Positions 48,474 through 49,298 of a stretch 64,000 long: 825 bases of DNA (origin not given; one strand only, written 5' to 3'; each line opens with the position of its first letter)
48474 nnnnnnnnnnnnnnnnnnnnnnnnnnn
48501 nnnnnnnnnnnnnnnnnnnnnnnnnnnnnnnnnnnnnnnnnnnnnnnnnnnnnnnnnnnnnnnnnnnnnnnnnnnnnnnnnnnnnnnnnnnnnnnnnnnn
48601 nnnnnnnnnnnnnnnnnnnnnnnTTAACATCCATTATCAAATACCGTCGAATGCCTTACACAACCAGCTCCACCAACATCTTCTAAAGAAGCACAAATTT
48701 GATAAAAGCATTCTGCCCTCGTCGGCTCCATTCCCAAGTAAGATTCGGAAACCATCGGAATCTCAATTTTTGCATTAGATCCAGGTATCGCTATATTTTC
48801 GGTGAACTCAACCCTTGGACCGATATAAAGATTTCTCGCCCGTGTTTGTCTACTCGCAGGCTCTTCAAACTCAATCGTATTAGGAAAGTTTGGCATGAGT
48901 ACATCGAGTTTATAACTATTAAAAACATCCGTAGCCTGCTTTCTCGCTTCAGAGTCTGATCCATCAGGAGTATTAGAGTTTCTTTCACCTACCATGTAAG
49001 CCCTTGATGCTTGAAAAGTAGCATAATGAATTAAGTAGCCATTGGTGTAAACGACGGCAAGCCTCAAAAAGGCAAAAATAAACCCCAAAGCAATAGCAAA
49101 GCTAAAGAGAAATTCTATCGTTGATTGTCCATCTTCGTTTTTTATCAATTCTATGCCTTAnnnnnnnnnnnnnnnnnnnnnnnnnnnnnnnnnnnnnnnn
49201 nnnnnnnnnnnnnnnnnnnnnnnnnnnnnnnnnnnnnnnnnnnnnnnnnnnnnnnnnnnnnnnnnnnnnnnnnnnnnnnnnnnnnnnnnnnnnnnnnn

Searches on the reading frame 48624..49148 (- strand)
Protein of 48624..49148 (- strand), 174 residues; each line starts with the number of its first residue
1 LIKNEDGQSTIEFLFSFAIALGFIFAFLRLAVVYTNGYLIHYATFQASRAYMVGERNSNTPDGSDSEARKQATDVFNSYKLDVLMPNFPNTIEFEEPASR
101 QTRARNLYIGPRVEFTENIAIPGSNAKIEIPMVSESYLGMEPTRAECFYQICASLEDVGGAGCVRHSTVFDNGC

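Call 19: find_encoding_contigs(protein=window:48624-49148:-, flank=2500, max_places=10)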
Protein window:48624-49148:- (174 aa): 1 contig read that carries it; 1 place shown.
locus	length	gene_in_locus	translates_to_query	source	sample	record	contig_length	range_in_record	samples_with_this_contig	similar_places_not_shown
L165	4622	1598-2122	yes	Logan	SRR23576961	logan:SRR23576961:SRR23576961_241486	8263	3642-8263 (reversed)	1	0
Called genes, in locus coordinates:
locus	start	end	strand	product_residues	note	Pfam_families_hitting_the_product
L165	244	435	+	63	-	-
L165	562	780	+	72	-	-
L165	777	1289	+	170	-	PF01478:Peptidase_A24 (weak)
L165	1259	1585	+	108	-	-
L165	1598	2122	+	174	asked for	-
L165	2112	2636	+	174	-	-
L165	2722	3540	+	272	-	PF08666:SAF, PF16976:RcpC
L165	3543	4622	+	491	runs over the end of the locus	PF00263:Secretin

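Call 23: search_protein_families(library=pfam, proteins=[window:48624-49148:-], max_evalue=0.05)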
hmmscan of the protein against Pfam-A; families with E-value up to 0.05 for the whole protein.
window:48624-49148:- (174 aa): 0 families
